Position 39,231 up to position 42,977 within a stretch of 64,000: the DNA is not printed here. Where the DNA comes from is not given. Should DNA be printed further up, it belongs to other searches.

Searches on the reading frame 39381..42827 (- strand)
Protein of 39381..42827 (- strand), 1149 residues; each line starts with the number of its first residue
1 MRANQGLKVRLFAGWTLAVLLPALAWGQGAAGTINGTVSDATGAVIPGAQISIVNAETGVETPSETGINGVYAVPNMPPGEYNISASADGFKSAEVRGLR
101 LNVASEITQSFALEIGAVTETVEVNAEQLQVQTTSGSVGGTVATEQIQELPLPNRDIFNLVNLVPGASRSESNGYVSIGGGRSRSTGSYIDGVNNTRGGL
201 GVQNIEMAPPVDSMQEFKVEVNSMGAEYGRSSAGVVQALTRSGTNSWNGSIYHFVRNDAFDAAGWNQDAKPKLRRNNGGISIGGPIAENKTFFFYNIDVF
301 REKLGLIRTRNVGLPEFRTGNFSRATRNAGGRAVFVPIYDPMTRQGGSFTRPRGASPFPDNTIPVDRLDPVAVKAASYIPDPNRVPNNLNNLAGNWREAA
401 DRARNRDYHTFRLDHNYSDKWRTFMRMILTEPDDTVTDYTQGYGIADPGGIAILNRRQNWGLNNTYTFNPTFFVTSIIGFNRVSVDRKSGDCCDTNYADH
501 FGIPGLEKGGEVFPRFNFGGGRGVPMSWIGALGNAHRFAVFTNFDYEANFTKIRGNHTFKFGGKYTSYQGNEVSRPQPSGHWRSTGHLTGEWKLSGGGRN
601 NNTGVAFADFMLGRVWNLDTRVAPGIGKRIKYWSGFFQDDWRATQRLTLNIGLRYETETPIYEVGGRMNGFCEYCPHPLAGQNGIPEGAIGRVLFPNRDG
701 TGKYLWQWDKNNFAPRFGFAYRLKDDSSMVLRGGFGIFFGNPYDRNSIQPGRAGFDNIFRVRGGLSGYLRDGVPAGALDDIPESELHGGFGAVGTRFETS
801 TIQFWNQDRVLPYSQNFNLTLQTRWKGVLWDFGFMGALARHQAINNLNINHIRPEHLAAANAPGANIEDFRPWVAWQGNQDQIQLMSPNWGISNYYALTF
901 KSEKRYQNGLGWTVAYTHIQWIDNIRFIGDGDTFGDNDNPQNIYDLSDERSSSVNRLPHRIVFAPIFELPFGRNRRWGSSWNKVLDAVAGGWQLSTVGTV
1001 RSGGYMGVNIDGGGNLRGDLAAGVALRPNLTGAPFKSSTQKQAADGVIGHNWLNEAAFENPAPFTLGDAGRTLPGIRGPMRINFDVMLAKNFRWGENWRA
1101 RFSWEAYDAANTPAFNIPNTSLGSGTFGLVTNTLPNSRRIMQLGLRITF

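Call 5: search_protein_families(library=pfam, proteins=[window:39381-42827:-], max_evalue=1)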
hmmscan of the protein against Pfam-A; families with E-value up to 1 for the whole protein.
window:39381-42827:- (1149 aa): 7 families
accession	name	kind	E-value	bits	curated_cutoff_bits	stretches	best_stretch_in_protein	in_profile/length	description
PF25183.1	OMP_b-brl_4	-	7.4e-178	594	30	1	240-1142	2-838/838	Outer membrane beta barrel domain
PF13620.12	CarboxypepD_reg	-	1.6e-19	70.5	32.3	1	33-114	1-82/82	Carboxypeptidase regulatory-like domain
PF00593.30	TonB_dep_Rec_b-barrel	-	2e-06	28.4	27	1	537-742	60-244/436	TonB dependent receptor-like, beta-barrel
PF13715.12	CarbopepD_reg_2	-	3.3e-06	27.5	32.2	1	34-97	1-61/88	CarboxypepD_reg-like domain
PF07715.20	Plug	-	0.0084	17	23.9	1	141-235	11-106/107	TonB-dependent Receptor Plug Domain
PF02369.22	Big_1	-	0.011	16.2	34.9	1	32-91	19-83/93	Bacterial Ig-like domain (group 1)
PF17210.9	SdrD_B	-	0.061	14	29.7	1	38-89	16-68/112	SdrD B-like domain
